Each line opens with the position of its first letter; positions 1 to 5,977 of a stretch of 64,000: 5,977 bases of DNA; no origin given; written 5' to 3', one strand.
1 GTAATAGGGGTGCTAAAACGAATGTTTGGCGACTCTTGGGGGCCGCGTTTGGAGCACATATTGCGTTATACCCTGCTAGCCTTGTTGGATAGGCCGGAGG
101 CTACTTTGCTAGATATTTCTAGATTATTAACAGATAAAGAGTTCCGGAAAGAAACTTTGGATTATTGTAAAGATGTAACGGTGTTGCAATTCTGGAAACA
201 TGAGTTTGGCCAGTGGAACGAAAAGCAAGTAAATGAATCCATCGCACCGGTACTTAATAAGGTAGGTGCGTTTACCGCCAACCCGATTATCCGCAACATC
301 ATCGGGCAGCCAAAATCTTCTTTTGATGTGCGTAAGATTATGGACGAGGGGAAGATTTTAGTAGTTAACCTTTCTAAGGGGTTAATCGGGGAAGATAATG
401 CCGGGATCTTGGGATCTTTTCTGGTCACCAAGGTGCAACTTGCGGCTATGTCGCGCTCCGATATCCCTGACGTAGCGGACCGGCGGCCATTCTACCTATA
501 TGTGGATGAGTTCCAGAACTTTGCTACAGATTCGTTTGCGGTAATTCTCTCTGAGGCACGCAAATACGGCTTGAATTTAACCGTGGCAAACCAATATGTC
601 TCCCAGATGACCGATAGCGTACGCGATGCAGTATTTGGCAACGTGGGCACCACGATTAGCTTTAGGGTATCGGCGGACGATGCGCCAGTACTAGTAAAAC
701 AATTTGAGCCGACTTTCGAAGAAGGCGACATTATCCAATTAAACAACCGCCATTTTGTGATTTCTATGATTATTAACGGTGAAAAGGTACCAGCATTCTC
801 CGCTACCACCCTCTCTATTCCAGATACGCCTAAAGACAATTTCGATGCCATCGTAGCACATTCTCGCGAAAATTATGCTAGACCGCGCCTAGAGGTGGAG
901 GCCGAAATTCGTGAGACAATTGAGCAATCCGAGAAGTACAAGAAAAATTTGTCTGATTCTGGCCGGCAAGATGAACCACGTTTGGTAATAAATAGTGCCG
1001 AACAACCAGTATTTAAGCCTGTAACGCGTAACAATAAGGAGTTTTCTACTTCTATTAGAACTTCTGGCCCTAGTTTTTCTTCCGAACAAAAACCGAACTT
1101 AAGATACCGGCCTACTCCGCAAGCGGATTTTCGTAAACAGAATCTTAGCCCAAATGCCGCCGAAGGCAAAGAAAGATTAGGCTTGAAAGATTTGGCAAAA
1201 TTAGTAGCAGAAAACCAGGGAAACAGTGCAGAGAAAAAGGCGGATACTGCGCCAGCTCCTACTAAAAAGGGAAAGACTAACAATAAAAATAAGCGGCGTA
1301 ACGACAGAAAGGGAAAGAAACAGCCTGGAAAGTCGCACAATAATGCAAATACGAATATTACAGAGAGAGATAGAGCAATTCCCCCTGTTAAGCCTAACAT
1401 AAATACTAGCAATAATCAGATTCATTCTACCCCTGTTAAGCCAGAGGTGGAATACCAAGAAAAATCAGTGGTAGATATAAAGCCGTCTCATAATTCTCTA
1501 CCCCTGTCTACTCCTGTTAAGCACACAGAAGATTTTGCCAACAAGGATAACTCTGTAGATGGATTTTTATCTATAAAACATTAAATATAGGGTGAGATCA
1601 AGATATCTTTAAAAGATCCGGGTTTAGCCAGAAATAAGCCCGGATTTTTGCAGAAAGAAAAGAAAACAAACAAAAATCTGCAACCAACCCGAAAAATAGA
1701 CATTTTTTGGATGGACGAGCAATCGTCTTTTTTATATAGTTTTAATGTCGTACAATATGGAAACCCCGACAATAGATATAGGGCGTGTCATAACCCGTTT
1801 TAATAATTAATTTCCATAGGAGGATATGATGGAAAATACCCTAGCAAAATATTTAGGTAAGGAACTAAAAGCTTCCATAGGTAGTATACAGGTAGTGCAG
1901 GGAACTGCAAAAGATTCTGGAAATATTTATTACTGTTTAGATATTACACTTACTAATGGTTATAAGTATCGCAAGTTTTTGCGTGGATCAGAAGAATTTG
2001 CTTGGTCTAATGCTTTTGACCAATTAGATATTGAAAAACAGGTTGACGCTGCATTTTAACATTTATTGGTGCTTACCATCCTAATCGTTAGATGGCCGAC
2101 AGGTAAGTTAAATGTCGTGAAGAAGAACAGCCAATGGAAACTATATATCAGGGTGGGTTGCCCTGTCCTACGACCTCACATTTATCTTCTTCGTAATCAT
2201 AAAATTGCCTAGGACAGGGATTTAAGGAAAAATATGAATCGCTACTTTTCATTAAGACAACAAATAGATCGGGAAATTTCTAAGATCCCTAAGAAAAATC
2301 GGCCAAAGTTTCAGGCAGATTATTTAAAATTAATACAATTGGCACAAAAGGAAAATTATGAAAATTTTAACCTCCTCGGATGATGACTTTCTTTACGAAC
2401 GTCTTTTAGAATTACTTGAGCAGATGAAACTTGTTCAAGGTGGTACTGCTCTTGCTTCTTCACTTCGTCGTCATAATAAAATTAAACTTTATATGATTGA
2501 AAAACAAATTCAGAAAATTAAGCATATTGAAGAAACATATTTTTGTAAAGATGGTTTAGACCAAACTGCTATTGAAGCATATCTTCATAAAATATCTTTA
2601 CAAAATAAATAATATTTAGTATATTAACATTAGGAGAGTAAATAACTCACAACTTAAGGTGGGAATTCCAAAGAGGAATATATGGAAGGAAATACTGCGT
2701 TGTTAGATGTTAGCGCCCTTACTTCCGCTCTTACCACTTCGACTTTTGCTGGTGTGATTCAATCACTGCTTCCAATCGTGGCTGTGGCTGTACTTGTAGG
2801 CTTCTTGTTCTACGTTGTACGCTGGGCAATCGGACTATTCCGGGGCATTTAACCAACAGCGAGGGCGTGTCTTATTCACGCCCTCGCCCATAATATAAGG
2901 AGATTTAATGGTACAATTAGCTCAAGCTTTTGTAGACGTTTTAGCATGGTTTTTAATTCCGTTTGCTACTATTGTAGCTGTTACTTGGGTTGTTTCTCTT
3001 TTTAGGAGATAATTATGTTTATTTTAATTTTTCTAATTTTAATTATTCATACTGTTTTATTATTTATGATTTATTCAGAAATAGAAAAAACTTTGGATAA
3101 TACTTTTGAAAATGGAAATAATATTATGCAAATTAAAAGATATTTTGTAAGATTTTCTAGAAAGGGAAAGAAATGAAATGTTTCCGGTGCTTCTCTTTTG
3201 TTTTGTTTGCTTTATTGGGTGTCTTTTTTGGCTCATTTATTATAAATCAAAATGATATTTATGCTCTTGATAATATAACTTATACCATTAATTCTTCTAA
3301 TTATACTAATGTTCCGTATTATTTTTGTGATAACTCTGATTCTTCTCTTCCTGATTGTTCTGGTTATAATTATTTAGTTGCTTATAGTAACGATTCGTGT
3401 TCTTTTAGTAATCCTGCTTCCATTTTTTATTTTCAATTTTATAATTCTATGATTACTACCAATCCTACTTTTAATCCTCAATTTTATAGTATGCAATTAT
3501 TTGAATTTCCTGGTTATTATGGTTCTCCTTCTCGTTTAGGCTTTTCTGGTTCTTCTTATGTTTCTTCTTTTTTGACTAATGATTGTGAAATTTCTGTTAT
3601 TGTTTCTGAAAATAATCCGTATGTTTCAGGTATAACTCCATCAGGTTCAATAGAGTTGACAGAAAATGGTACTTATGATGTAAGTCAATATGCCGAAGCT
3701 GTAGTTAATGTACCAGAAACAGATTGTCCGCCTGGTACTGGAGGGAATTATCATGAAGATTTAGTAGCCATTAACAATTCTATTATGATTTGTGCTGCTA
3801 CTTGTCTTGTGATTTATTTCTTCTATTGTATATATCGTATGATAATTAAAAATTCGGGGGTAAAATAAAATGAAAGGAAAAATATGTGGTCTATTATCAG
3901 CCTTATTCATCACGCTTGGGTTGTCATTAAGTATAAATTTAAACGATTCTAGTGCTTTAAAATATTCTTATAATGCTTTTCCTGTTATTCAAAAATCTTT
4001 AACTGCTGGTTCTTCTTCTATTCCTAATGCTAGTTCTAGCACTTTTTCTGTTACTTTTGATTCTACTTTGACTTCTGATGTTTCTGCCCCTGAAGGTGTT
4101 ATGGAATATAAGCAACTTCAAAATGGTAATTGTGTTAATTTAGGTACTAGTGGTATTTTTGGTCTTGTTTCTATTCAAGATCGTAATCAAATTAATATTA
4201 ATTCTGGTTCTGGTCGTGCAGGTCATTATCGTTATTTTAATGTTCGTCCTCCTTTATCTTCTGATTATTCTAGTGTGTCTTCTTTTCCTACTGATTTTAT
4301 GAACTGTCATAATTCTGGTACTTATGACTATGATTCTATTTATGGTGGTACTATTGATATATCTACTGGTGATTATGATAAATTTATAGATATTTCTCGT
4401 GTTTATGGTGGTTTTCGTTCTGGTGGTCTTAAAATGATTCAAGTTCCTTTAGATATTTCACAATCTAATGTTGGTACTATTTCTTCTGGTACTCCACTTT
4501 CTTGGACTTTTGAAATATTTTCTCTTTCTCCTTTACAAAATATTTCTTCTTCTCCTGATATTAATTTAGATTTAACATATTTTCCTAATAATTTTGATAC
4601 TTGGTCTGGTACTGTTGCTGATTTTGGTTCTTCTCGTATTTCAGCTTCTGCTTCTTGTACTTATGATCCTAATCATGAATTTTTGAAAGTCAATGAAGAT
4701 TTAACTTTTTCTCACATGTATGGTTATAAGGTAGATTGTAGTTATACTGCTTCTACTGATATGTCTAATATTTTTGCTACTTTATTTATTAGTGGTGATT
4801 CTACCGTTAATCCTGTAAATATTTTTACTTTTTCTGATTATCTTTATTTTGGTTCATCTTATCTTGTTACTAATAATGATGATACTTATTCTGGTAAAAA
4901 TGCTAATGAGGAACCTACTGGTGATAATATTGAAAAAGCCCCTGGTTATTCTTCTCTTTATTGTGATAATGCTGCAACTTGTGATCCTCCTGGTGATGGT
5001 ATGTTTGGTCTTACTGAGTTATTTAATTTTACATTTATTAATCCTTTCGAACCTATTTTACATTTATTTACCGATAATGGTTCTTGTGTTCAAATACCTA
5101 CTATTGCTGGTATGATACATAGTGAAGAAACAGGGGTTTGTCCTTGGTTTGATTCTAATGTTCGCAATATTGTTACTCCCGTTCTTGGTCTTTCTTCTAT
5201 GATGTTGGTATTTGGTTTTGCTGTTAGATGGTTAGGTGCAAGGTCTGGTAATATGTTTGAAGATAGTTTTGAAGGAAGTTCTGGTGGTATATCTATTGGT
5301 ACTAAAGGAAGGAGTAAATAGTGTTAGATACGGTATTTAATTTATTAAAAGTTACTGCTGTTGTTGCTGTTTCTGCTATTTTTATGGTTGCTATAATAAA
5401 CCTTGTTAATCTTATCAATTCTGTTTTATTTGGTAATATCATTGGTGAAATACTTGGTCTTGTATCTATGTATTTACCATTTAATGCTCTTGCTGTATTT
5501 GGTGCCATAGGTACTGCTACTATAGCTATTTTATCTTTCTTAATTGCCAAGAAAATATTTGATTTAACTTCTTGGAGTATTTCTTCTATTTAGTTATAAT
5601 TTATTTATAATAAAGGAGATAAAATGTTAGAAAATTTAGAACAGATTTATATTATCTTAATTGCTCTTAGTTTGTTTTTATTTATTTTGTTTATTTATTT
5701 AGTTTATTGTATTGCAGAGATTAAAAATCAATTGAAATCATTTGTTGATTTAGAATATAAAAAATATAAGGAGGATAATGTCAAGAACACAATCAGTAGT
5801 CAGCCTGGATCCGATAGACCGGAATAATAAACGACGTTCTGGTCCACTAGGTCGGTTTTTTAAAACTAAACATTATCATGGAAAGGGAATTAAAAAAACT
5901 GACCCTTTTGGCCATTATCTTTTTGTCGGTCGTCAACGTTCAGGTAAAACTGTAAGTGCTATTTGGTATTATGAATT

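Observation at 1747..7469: Apparently intact inovirus-like prophage in a Saccharimonadia genome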

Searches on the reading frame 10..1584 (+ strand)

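Call 4: search_protein_families(library=pfam, max_evalue=1, proteins=[window:10-1584:+])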
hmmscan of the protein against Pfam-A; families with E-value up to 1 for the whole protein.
window:10-1584:+ (524 aa): 2 families
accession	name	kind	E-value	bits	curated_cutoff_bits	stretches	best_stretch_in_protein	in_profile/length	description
PF12696.13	TraG-D_C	-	9.5e-06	26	22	1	160-222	1-68/126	TraM recognition site of TraD and TraG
PF10412.15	TrwB_AAD_bind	-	0.051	12.9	20.5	1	129-221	215-311/387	Type IV secretion-system coupling protein DNA-binding domain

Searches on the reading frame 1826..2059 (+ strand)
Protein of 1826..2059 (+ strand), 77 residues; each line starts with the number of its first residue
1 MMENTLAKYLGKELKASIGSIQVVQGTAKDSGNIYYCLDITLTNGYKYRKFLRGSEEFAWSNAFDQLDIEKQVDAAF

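Call 4: search_protein_families(library=pfam, max_evalue=1, proteins=[window:1826-2059:+])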
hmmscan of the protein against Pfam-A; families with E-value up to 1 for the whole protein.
window:1826-2059:+ (77 aa): 1 family
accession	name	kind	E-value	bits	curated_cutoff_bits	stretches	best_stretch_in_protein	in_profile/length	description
PF20238.4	BIM1-like_dom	-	0.038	14.9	27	1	19-43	101-122/140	Copper acquisition factor BIM1-like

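Call 5: search_protein_families(library=phrogs, max_evalue=1, proteins=[window:1826-2059:+])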
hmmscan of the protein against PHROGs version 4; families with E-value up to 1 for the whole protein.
window:1826-2059:+ (77 aa): 0 families

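Call 64: find_homologous_proteins(query=window:1826-2056:+, max_evalue=0.001)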
Query window:1826-2056:+ (77 aa): 13 proteins with E <= 0.001 among 14 candidates.
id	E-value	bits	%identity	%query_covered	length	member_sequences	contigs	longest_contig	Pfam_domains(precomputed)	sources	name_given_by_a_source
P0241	1.5e-39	151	91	99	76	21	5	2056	-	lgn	-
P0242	5.7e-39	149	89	99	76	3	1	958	-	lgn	-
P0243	2.3e-34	134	78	99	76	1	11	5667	-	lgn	-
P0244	8.5e-32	126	74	100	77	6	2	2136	-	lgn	-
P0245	1.7e-25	106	64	99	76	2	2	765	-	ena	-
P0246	1.3e-24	103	65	100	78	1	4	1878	-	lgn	-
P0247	8.7e-23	97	62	95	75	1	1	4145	-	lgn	-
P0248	9.6e-23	97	58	99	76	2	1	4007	-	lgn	-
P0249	2.1e-22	96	59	99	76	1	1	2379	-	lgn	-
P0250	9.8e-22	94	58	99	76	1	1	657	-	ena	-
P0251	2.6e-21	93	61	83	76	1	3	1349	-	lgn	-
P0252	1.0e-20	91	58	96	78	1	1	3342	-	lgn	-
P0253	1.5e-18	84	55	97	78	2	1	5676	-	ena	-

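Call 72: predict_structure(alignment_id=A4)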
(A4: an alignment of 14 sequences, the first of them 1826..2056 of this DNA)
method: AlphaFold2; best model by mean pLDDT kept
length: 77 residues; sequences in the alignment: 14
mean_pLDDT: 88.5   pTM: 0.65
mean pLDDT of the five models: 88.5, 87.4, 86.8, 86.4, 85.9
residues with pLDDT >= 90: 41; 70-90: 33; 50-70: 3; < 50: 0
segments of 3 or more residues with pLDDT < 50: none
pLDDT, mean of each block of 10 residues (from residue 1): 83 91 91 92 96 89 88 73
secondary structure, 60 per line:
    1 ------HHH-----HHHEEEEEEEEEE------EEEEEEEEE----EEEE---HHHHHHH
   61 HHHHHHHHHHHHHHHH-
elements in order: E18-27 E34-42 E47-50 H54-76

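Call 77: fold_search(model_id=the predicted structure, library=pdb)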
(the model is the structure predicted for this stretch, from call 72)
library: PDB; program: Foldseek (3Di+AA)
matches with E <= 10: 734; with E <= 0.001: 0
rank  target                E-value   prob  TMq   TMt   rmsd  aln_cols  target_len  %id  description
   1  8f2r_E                7.5e-02  0.92  0.36  0.18   8.3        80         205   19  Human CCC complex (released 2023-05-24)
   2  8esd_F                8.0e-02  0.96  0.35  0.36   5.7        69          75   17  Crystal structure of COMMD7-COMMD9-COMMD5-COMMD10 tetramer (released 2023-05-24)
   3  8p0w_E                8.0e-02  0.92  0.37  0.18   8.5        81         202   18  Structure of the human Commander complex COMMD ring (released 2024-03-20)
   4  3q9d_B                2.9e-01  0.92  0.37  0.20   4.8        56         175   11  Crystal Structure of Cpn0803 from C. pneumoniae. (released 2012-01-11)
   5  8xwf_E                3.3e-01  0.77  0.37  0.49   4.9        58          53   22  Structure of CXCR2 bound to CXCL3 (Ligand-receptor focused map) (released 2025-01-15)
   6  1ct1_D                3.3e-01  0.51  0.29  0.24   5.6        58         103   22  CHOLERA TOXIN B-PENTAMER MUTANT G33R BOUND TO RECEPTOR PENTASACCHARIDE (released 1997-10-15)
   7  8ekc_l                3.5e-01  0.51  0.32  0.22  11.2        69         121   19  Escherichia coli 70S ribosome bound to thermorubin, deacylated P-site tRNAfMet and aminoacylated A-site Phe-tRNA (released 2022-12-07)
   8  8t9s                  3.7e-01  0.66  0.33  0.29   7.9        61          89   23  Structure of gp82 from mycobacteriophage Phaedrus (released 2024-12-18)
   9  6q98_q                3.9e-01  0.82  0.32  0.22   2.8        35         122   23  Structure of tmRNA SmpB bound in P site of E. coli 70S ribosome (released 2019-02-27)
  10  3q9d_A                4.4e-01  0.87  0.37  0.20   5.0        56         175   11  Crystal Structure of Cpn0803 from C. pneumoniae. (released 2012-01-11)
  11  6wzk_E                4.4e-01  0.72  0.34  0.39   4.4        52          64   19  LY3041658 Fab bound to CXCL3 (released 2020-11-25)
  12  9baz_C                4.4e-01  0.51  0.29  0.34   6.3        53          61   13  CryoEM structure of DIM2-HP1 complex (released 2024-07-24)
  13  8xvu_E                4.7e-01  0.69  0.36  0.44   4.9        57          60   23  Structure of CXCR2 bound to CXCL2 (Ligand-receptor focused map) (released 2025-01-15)
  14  1f9r_B                4.7e-01  0.60  0.36  0.42   8.5        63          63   19  CRYSTAL STRUCTURE OF PLATELET FACTOR 4 MUTANT 1 (released 2003-08-26)
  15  8a22_Bl               5.0e-01  0.80  0.32  0.22   2.8        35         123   23  Structure of the mitochondrial ribosome from Polytomella magna (released 2022-11-16)
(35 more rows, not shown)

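Call 86: fold_search(model_id=the predicted structure, library=viral)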
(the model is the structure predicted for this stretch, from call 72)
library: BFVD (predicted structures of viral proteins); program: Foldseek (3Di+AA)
matches with E <= 10: 1309; with E <= 0.001: 0
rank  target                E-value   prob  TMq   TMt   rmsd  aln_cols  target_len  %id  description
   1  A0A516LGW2            3.0e-02  1.00  0.41  0.48   5.2        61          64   20  (no name in the UniProt tables at hand)
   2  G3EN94                3.1e-02  1.00  0.47  0.48   6.2        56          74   18  (no name in the UniProt tables at hand)
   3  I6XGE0                3.1e-02  0.99  0.34  0.38  10.0        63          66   19  Uncharacterized protein [Burkholderia phage BcepMigl]
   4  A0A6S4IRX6            5.1e-02  0.99  0.40  0.39   5.8        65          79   11  (no name in the UniProt tables at hand)
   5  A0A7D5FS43            5.5e-02  0.97  0.35  0.38   6.1        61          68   15  (no name in the UniProt tables at hand)
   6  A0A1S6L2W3            5.8e-02  0.99  0.43  0.14   4.3        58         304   14  Uncharacterized protein [Erwinia phage vB_EamM_Yoloswag]
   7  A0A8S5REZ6            7.9e-02  0.99  0.44  0.35   5.1        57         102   19  Uncharacterized protein [virus sp. ctE0n6]
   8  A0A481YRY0            8.9e-02  0.99  0.46  0.37   4.8        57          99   21  Uncharacterized protein [Marseillevirus LCMAC101]
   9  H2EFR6                9.5e-02  0.99  0.40  0.31   9.7        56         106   20  Uncharacterized protein [Moumouvirus sp. 'Monve']
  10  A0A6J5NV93            9.5e-02  0.90  0.37  0.41   6.9        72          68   14  Uncharacterized protein [uncultured Caudovirales phage]
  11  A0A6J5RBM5            1.0e-01  0.69  0.28  0.31  10.3        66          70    9  Uncharacterized protein [uncultured Caudovirales phage]
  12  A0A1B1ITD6            1.1e-01  0.95  0.38  0.20   8.0        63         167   10  (no name in the UniProt tables at hand)
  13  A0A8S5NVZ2            1.2e-01  0.97  0.35  0.13   5.1        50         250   22  Uncharacterized protein [CrAss-like virus sp. ctWDt29]
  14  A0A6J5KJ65            1.2e-01  0.89  0.39  0.15  11.1        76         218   21  Essential recombination function protein [uncultured Caudovirales phage]
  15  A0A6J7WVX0            1.3e-01  0.99  0.42  0.07   3.6        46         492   20  Uncharacterized protein [uncultured Caudovirales phage]
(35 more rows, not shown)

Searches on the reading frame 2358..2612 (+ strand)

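Call 4: search_protein_families(library=pfam, max_evalue=1, proteins=[window:2358-2612:+])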
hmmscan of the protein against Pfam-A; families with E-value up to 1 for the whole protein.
window:2358-2612:+ (84 aa): 1 family
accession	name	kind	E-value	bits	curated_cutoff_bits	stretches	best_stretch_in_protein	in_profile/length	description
PF14677.12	FANCI_S3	-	0.03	14.4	25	1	14-78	8-69/216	FANCI solenoid 3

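Call 5: search_protein_families(library=phrogs, max_evalue=1, proteins=[window:2358-2612:+])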
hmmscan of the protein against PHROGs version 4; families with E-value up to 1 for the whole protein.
window:2358-2612:+ (84 aa): 2 families
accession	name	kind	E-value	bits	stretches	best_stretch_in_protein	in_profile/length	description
phrog_768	-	DNA, RNA and nucleotide metabolism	0.22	12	1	24-51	143-170/191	DprA-like DNA recombination-mediator protein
phrog_36176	-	unknown function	0.33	12.3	0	35-59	29-53/67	-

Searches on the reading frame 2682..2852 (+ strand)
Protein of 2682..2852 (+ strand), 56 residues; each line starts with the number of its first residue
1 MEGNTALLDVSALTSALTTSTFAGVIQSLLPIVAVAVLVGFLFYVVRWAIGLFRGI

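Call 4: search_protein_families(library=pfam, max_evalue=1, proteins=[window:2682-2852:+])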
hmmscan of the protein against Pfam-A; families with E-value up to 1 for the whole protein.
window:2682-2852:+ (56 aa): 2 families
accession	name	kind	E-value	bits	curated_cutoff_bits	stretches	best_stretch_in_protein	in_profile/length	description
PF25665.1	His1_capsid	-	0.027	14.9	27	1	17-49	35-67/73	His1 virus capsid protein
PF17197.9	DUF5134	-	0.094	13.1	29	1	23-53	99-123/152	Domain of unknown function (DUF5134)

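Call 5: search_protein_families(library=phrogs, max_evalue=1, proteins=[window:2682-2852:+])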
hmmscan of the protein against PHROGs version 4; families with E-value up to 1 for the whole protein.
window:2682-2852:+ (56 aa): 3 families
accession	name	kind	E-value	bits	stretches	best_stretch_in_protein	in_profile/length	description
phrog_2186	-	head and packaging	0.031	15.3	1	8-55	35-79/80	virion structural protein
phrog_17973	-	unknown function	0.23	12.7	1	20-52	14-46/68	-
phrog_35037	-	unknown function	0.31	12.4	1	35-46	13-24/37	-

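Call 103: search_dna_similar(query=window:2682-2849:+, collection=phages, mode=protein, max_evalue=10, max_rows=15)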
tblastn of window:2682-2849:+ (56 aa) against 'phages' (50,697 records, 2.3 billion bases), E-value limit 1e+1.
Records with a match: 2; places in all: 2; records where one place covers at least 80% of the query: 0.
Best place of each record, by identity: <60% 2.
By first word of the organism name: Gordonia 2.
By host as written in the record: Gordonia westfalica NRRL B-24152 2.
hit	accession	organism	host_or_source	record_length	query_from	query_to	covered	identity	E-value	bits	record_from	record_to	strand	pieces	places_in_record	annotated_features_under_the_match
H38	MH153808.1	Gordonia phage Petra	Gordonia westfalica NRRL B-24152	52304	27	54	50%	50.0%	8e+0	29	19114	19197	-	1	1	22: lysin A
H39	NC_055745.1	Gordonia phage Petra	Gordonia westfalica NRRL B-24152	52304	27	54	50%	50.0%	8e+0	29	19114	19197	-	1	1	22: endolysin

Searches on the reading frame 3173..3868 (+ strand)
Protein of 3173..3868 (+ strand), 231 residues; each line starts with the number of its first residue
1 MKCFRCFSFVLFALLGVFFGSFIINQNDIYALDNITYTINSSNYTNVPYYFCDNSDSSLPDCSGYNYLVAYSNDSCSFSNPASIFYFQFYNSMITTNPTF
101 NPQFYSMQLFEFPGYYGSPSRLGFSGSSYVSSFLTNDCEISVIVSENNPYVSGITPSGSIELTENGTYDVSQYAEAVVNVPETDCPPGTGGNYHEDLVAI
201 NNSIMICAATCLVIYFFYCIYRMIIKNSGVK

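Call 4: search_protein_families(library=pfam, max_evalue=1, proteins=[window:3173-3868:+])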
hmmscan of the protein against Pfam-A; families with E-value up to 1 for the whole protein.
window:3173-3868:+ (231 aa): 0 families

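Call 5: search_protein_families(library=phrogs, max_evalue=1, proteins=[window:3173-3868:+])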
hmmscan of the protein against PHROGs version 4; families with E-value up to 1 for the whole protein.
window:3173-3868:+ (231 aa): 1 family
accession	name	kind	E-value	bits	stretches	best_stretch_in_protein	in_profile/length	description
phrog_18434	-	unknown function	0.1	13.8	1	150-191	26-66/101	-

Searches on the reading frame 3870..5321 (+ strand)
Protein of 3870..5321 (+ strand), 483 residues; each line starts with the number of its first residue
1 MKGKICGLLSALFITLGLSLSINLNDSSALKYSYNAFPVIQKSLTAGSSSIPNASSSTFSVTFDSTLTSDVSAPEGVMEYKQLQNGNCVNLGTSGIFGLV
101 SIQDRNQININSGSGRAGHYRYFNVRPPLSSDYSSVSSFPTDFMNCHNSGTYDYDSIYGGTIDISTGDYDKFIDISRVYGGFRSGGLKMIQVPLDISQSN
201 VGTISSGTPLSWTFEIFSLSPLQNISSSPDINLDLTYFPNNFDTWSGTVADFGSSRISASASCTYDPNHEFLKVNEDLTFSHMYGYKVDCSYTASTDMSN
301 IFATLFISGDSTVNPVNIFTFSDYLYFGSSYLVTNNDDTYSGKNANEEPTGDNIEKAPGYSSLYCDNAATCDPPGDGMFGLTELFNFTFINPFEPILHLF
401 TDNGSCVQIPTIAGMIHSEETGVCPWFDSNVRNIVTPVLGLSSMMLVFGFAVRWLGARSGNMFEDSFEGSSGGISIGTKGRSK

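Call 4: search_protein_families(library=pfam, max_evalue=1, proteins=[window:3870-5321:+])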
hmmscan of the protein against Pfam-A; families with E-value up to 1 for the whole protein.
window:3870-5321:+ (483 aa): 0 families

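Call 5: search_protein_families(library=phrogs, max_evalue=1, proteins=[window:3870-5321:+])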
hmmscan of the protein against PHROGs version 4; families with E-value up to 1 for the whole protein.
window:3870-5321:+ (483 aa): 0 families

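Call 16: find_encoding_contigs(protein=window:3870-5321:+, flank=10000, max_places=10)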
Protein window:3870-5321:+ (483 aa): no gene with exactly this product is on record in the collection.

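Call 71: search_protein_representatives(protein=window:3870-5318:+)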
Query: 483 residues. Proteins with E-value up to 0.001 (for the whole library): 372; up to 1e-10: 287; up to 1e-30: 93. The best 150 are listed.
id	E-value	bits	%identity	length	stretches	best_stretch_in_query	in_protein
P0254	2.6e-123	429.3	51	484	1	14-467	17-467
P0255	2.1e-114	399.9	50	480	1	3-467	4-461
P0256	5.9e-114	398.4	49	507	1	4-468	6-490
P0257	4.0e-87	310.0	45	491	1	5-467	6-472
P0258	1.6e-84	301.4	48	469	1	5-480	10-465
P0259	7.3e-80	286.0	42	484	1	3-468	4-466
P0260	2.2e-69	251.4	41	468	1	4-468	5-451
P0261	2.7e-63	231.4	44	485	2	151-475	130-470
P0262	3.5e-63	231.0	38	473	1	2-481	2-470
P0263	6.4e-61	223.5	37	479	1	4-482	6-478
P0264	8.8e-61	223.1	43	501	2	124-483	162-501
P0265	7.2e-60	220.1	40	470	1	2-480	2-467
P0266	1.2e-58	216.1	39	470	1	1-480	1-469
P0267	2.9e-57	211.5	43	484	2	322-480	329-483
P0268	1.7e-53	199.1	52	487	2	273-483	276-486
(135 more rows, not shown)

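Call 104: search_dna_similar(query=window:3870-5318:+, collection=phages, mode=protein, max_evalue=1, max_rows=15)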
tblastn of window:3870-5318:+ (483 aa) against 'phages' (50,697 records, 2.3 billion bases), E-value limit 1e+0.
No match.

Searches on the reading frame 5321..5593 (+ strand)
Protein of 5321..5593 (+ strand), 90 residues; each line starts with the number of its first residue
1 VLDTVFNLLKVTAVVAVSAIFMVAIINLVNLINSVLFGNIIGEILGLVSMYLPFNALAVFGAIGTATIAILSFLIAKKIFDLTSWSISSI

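Call 4: search_protein_families(library=pfam, max_evalue=1, proteins=[window:5321-5593:+])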
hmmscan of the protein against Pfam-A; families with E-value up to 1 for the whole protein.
window:5321-5593:+ (90 aa): 0 families

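Call 5: search_protein_families(library=phrogs, max_evalue=1, proteins=[window:5321-5593:+])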
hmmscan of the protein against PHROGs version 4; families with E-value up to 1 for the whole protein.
window:5321-5593:+ (90 aa): 2 families
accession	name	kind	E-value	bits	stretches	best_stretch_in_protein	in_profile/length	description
phrog_1944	-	head and packaging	0.039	15.4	1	7-85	39-113/115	minor head protein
phrog_24373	-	unknown function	0.32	12.3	1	54-90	2-37/75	-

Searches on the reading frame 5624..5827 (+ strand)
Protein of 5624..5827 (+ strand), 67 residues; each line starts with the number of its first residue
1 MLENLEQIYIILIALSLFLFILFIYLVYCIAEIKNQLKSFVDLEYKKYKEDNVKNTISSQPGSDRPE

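Call 5: search_protein_families(library=phrogs, max_evalue=1, proteins=[window:5624-5827:+])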
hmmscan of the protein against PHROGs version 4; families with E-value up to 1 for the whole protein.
window:5624-5827:+ (67 aa): 6 families
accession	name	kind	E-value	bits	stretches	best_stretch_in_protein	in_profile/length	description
phrog_19472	-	unknown function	0.045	14.3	1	3-49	2-47/184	-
phrog_3316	-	unknown function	0.046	14.9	1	6-62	19-71/130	-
phrog_21248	-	unknown function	0.068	14.7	1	4-56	41-91/98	-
phrog_2242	-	unknown function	0.12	13.4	1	16-42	10-36/197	-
phrog_28665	-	unknown function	0.14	13.8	1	8-52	3-48/57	-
phrog_5469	-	unknown function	0.18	13.4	1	17-56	15-52/54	-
